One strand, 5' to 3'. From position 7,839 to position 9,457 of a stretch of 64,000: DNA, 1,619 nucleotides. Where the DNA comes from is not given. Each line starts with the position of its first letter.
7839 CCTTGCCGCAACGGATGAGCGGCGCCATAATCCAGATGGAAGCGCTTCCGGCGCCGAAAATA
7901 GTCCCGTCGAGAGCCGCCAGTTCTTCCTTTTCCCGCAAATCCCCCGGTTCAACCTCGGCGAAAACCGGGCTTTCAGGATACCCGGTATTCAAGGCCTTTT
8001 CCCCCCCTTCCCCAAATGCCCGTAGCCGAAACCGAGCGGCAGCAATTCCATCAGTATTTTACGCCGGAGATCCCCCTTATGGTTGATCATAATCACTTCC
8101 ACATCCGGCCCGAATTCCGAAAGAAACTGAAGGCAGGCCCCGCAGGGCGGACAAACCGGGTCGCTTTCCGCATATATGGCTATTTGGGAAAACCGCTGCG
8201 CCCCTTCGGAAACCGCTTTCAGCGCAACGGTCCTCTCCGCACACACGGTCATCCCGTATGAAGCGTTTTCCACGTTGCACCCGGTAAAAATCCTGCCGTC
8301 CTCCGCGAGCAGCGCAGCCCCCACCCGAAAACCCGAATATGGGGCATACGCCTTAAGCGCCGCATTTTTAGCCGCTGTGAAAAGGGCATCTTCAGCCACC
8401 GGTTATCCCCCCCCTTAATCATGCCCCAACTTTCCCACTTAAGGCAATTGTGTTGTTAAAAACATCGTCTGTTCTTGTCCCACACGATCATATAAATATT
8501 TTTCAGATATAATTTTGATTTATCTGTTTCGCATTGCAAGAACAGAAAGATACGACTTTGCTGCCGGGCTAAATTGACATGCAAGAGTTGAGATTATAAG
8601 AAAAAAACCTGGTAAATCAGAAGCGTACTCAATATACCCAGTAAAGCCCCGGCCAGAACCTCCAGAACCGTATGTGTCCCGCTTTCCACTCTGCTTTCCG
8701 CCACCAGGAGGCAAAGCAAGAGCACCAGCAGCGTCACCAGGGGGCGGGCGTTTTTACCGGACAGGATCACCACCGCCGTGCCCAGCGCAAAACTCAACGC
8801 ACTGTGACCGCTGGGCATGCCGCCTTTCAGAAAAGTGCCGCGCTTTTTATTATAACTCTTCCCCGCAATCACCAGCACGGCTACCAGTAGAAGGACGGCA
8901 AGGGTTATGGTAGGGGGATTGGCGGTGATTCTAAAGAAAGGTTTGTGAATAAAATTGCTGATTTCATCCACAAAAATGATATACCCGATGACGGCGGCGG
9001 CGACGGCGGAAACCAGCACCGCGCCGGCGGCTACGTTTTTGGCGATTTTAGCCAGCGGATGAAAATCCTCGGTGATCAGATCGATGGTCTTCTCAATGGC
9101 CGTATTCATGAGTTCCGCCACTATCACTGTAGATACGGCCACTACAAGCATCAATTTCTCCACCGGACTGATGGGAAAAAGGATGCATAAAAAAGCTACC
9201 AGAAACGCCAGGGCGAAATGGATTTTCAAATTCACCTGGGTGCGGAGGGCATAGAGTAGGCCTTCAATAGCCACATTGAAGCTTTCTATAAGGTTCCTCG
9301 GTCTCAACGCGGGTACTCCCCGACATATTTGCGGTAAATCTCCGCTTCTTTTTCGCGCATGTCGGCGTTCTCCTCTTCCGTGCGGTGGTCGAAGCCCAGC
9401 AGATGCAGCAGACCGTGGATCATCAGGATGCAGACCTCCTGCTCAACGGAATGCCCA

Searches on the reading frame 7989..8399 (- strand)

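Call 37: search_protein_families(library=ncbifam, proteins=[window:7989-8399:-], max_evalue=0.001)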
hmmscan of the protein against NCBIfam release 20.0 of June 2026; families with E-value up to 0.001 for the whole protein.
window:7989-8399:- (136 aa): 7 families
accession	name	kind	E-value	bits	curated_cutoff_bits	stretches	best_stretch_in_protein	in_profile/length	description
TIGR01354.1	cyt_deam_tetra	equivalog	8.8e-43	145.6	113.65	1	5-126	2-123/126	cytidine deaminase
NF004064.0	PRK05578.1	equivalog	3.5e-42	143.5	74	1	2-129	5-128/130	cytidine deaminase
NF009076.0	PRK12411.1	equivalog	4.3e-38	130.3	216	1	1-124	1-125/132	cytidine deaminase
NF005314.0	PRK06848.1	equivalog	1.7e-15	57.2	131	1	4-123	8-133/139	cytidine deaminase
TIGR01355.1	cyt_deam_dimer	equivalog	2.3e-14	53.4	275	1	10-128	29-144/283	cytidine deaminase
NF006537.0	PRK09027.1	equivalog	5.6e-12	45.6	153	1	12-128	59-169/295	cytidine deaminase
NF006155.0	PRK08298.1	equivalog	7.1e-10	39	129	1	3-121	4-126/136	cytidine deaminase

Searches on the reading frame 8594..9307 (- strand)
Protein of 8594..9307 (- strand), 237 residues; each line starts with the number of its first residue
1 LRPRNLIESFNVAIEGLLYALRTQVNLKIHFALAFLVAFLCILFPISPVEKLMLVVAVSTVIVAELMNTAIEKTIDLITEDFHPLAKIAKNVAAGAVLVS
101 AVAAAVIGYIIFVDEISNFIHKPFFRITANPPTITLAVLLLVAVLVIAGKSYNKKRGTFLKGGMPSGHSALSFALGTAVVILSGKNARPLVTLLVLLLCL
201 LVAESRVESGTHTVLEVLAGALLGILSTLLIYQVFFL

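Call 37: search_protein_families(library=ncbifam, proteins=[window:8594-9307:-], max_evalue=0.001)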
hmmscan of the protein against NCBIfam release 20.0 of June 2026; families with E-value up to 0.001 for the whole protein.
window:8594-9307:- (237 aa): 2 families
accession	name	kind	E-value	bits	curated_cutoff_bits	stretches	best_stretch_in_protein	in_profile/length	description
NF007159.0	PRK09597.1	equivalog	1.4e-06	28.1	177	1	163-230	120-183/191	lipid A 1-phosphatase LpxE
NF047884.1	UdeprDiPSep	equivalog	0.00024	21.1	250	1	164-233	120-185/188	undecaprenyl-diphosphatase SepP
